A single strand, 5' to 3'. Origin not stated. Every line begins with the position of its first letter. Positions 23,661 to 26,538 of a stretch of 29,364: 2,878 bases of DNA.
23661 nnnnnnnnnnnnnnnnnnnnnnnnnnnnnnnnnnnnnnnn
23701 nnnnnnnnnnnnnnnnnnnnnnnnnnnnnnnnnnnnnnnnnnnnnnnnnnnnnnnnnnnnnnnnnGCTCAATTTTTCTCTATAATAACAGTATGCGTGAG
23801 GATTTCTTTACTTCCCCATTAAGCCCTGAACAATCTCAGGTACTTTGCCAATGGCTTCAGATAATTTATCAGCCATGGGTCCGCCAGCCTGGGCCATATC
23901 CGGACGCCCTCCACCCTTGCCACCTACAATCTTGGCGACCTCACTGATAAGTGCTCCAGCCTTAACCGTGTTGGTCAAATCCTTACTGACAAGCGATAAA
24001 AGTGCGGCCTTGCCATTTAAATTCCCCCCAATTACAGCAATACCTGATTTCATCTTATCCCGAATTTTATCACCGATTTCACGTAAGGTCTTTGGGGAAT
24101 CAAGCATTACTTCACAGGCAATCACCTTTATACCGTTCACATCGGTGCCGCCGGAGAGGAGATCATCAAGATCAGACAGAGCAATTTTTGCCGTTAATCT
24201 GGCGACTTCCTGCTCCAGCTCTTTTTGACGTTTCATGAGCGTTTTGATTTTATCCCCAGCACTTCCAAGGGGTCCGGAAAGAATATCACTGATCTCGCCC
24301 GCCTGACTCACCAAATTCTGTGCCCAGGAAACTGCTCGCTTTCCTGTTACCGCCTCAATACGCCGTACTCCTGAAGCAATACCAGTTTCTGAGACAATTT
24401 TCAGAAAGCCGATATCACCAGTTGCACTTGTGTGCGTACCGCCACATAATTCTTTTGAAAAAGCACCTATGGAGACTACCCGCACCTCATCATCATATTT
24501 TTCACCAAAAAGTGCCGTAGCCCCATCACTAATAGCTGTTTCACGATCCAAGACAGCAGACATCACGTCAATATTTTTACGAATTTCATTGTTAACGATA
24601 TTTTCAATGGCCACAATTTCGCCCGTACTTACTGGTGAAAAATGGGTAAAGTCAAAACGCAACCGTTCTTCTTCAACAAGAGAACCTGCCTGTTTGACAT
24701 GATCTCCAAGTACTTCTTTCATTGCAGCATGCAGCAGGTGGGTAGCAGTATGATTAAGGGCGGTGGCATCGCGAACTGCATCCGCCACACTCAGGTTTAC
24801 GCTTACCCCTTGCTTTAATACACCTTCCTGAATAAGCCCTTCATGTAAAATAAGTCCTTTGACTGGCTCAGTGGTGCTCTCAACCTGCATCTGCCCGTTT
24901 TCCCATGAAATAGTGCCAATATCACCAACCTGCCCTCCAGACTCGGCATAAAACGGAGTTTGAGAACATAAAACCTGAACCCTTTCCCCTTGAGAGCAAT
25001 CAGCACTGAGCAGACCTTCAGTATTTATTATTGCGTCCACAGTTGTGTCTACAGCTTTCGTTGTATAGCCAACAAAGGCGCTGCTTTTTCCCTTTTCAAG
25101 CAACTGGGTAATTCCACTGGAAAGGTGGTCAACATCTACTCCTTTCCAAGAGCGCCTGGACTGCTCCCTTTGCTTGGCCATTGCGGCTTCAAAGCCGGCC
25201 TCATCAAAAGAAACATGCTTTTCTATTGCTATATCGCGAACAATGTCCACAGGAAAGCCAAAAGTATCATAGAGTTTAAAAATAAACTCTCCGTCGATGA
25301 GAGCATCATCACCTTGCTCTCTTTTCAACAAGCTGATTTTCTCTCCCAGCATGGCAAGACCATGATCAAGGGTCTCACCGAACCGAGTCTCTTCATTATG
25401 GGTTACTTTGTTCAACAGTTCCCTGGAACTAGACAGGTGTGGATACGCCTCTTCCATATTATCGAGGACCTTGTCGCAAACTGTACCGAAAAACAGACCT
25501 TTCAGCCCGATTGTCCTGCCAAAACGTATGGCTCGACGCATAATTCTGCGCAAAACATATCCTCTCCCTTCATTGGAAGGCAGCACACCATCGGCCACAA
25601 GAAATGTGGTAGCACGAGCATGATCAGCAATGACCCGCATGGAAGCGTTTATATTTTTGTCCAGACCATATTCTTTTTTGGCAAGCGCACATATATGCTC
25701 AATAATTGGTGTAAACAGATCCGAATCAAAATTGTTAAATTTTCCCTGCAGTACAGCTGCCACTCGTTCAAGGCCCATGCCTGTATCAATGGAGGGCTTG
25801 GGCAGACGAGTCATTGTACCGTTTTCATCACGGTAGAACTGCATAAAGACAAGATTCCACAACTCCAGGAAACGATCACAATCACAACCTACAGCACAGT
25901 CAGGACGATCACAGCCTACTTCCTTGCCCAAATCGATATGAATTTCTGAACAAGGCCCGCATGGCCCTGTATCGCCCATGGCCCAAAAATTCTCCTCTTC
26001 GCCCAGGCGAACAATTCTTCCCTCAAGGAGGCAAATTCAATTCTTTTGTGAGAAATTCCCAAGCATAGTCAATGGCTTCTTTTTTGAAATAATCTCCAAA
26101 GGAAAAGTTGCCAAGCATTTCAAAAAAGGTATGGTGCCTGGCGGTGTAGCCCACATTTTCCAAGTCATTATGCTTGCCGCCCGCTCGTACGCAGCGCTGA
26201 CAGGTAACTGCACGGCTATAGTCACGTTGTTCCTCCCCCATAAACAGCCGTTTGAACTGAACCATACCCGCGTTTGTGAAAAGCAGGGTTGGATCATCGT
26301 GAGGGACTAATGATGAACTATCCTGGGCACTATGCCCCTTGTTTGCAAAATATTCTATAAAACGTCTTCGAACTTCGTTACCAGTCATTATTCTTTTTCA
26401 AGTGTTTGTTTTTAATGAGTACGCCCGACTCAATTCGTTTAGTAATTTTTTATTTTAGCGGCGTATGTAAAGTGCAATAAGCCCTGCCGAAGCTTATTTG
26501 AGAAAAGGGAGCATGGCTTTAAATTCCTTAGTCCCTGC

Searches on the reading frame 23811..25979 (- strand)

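Call 61: search_protein_families(library=pfam, proteins=[window:23811-25979:-], max_evalue=0.001)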
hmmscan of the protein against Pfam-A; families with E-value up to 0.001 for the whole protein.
window:23811-25979:- (723 aa): 3 families
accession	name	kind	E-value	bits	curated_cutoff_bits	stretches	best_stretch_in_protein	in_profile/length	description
PF01411.24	tRNA-synt_2c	-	2.2e-118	396.6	30.3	1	1-399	159-549/552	tRNA synthetases class II (A)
PF07973.19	tRNA_SAD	-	2.8e-16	59.6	24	1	499-542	1-44/44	Threonyl and Alanyl tRNA synthetase second additional domain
PF02272.25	DHHA1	-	1.5e-12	48.3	25.9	1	628-717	14-100/102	DHHA1 domain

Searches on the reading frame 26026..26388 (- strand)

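Call 61: search_protein_families(library=pfam, proteins=[window:26026-26388:-], max_evalue=0.001)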
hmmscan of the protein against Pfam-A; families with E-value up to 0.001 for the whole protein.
window:26026-26388:- (121 aa): 1 family
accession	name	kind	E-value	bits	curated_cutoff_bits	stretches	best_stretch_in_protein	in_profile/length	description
PF01411.24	tRNA-synt_2c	-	3.9e-64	217.6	30.3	1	5-121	1-118/552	tRNA synthetases class II (A)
